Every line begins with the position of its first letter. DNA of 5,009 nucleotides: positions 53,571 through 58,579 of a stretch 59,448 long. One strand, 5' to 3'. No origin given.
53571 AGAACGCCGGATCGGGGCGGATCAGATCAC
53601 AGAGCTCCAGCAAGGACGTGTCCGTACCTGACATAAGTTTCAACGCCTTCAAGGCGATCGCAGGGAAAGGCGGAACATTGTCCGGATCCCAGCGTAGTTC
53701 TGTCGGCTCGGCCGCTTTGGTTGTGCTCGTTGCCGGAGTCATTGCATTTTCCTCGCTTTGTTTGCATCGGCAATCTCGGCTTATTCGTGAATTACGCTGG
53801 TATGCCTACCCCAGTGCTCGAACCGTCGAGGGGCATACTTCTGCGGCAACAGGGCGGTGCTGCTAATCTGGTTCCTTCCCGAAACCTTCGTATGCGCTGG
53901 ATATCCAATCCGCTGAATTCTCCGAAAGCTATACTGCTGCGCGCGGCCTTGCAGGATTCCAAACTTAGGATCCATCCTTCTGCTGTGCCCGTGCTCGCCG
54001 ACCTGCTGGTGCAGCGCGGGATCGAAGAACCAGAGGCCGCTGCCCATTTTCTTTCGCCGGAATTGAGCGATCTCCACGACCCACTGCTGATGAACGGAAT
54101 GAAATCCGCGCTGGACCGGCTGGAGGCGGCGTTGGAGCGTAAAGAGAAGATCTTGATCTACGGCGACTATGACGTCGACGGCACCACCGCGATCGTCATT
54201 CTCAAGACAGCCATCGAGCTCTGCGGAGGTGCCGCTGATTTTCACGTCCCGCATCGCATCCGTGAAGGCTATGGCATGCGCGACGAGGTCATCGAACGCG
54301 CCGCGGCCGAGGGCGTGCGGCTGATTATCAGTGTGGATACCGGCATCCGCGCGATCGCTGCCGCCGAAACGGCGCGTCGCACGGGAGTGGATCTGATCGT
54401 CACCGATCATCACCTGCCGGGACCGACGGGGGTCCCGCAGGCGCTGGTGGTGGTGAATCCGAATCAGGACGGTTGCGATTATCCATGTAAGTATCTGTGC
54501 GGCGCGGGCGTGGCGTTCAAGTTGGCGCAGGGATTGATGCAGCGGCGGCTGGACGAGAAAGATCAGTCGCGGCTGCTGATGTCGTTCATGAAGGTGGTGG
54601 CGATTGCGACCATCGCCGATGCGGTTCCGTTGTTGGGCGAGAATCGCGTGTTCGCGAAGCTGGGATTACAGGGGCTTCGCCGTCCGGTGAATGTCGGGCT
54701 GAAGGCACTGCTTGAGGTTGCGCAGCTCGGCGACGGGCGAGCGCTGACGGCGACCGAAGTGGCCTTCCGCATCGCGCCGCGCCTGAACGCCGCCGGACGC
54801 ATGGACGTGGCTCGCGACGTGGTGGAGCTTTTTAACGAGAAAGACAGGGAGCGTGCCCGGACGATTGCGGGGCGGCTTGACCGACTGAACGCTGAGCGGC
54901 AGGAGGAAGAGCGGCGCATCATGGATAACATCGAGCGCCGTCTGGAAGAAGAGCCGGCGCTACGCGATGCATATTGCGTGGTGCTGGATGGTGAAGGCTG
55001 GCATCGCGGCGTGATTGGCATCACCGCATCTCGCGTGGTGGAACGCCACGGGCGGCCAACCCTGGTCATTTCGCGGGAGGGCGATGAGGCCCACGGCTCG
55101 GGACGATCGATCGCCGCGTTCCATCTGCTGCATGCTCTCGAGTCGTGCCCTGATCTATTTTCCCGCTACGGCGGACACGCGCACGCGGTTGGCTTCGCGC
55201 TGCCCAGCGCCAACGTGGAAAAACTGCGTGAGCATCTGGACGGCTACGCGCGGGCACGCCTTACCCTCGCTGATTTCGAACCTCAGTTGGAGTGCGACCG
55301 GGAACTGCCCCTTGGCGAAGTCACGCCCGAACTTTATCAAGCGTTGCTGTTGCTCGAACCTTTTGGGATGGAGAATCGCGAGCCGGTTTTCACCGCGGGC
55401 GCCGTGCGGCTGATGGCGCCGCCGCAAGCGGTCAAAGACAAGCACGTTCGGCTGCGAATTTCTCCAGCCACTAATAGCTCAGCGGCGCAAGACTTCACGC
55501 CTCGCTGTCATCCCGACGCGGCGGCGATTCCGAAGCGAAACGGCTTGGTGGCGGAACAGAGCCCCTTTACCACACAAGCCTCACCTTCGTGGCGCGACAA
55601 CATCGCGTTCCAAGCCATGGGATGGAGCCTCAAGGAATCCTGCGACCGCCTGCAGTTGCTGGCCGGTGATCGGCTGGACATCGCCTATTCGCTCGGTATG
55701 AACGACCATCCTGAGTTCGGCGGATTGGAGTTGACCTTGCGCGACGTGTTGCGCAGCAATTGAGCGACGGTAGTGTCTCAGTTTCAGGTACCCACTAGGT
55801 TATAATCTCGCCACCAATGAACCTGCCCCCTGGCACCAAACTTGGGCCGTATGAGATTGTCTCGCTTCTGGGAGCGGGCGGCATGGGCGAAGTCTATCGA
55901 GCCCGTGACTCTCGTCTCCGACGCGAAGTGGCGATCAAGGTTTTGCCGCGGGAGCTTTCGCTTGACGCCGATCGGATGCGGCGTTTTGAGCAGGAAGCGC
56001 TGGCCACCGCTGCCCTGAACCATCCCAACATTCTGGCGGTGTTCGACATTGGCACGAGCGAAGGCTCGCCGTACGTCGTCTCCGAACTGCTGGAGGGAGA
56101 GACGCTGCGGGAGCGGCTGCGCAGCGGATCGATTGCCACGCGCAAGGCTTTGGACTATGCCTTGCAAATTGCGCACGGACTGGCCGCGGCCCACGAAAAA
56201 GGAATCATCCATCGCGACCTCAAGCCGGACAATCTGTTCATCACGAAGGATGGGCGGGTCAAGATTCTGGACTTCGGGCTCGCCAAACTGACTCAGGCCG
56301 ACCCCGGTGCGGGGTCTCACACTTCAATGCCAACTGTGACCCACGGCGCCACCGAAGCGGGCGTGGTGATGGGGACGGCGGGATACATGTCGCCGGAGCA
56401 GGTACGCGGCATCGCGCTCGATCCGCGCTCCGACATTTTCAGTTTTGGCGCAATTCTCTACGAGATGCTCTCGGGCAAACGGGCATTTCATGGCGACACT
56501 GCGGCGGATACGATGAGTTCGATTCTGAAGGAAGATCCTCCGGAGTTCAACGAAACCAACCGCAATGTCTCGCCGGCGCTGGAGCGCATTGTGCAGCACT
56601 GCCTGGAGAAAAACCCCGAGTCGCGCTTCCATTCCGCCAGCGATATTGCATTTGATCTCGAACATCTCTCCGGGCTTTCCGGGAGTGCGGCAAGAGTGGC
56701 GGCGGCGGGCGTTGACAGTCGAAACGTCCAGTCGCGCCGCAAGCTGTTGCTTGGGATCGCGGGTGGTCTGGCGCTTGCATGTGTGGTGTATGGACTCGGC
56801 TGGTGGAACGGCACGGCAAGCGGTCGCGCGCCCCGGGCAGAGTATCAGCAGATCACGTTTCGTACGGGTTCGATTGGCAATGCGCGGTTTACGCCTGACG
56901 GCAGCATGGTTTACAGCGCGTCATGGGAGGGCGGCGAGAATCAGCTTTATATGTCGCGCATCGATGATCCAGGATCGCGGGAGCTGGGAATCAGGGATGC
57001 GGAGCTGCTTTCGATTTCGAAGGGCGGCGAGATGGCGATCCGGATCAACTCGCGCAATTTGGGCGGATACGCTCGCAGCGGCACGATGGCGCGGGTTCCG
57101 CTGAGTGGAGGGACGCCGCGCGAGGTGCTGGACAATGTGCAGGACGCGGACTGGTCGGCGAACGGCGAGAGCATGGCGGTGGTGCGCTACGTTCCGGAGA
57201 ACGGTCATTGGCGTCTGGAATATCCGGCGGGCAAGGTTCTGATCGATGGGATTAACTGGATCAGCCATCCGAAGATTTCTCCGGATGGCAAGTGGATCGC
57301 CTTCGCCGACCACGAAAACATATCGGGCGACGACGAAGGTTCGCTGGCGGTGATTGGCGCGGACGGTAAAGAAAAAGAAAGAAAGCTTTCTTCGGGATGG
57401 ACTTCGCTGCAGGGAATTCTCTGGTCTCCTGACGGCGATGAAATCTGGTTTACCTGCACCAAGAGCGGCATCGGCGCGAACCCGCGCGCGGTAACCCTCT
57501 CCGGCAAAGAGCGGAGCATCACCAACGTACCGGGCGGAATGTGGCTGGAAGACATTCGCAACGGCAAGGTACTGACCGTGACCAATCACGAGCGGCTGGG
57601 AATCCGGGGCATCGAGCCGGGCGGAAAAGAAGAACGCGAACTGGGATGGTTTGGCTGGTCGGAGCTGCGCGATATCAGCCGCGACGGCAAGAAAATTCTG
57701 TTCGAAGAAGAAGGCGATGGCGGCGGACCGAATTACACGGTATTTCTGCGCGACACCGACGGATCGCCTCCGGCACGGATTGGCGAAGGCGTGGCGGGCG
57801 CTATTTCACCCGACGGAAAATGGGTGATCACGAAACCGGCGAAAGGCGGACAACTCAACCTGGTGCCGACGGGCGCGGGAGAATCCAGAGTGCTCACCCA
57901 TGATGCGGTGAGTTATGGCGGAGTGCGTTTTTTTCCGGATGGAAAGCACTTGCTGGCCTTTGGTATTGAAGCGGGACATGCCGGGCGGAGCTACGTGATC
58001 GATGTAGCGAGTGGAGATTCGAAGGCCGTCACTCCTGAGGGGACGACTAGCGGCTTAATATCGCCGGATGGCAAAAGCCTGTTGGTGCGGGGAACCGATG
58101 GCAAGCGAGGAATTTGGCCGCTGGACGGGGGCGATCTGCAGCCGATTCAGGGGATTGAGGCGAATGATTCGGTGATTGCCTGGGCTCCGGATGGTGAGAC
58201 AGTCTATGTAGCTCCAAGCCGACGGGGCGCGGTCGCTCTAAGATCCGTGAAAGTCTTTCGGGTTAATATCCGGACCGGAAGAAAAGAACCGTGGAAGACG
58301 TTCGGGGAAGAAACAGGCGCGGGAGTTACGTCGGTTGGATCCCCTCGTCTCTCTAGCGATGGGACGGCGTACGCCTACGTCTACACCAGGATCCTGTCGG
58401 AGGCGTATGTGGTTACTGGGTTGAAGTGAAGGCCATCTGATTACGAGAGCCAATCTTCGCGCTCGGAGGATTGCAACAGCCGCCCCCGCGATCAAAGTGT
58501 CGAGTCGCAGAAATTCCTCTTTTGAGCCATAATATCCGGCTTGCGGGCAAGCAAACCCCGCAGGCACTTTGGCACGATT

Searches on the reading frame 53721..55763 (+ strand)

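Call 22: search_protein_families(library=pfam, proteins=[window:53721-55763:+], max_evalue=0.001)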
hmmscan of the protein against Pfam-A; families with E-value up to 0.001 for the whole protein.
window:53721-55763:+ (680 aa): 3 families
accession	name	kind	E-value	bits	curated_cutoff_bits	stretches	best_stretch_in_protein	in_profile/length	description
PF01368.27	DHH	-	8.5e-21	75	28.1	1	143-296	1-124/125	DHH family, N-terminal domain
PF17768.7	RecJ_OB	-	2.4e-14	53.8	27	1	525-592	1-69/107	RecJ OB domain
PF02272.25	DHHA1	-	5.2e-11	43.4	25.9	1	419-510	4-100/102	DHHA1 domain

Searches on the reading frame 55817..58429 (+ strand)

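Call 22: search_protein_families(library=pfam, proteins=[window:55817-58429:+], max_evalue=0.001)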
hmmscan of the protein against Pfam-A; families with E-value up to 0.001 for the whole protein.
window:55817-58429:+ (870 aa): 5 families
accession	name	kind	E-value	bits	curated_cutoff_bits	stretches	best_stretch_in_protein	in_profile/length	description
PF00069.31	Pkinase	-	2.2e-51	175.2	31.7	1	12-272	1-253/263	Protein kinase domain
PF07714.23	PK_Tyr_Ser-Thr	-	3.2e-36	125.4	23.1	1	14-271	3-249/258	Protein tyrosine and serine/threonine kinase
PF07676.18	PD40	-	1.7e-13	50.5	20.9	0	345-378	3-37/38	WD40-like Beta Propeller Repeat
PF01636.29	APH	-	1.2e-07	32.2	23.2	1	123-158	163-199/239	Phosphotransferase enzyme family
PF03109.22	ABC1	-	1.6e-05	24.6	22.9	1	51-157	114-215/244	ABC1 atypical kinase-like domain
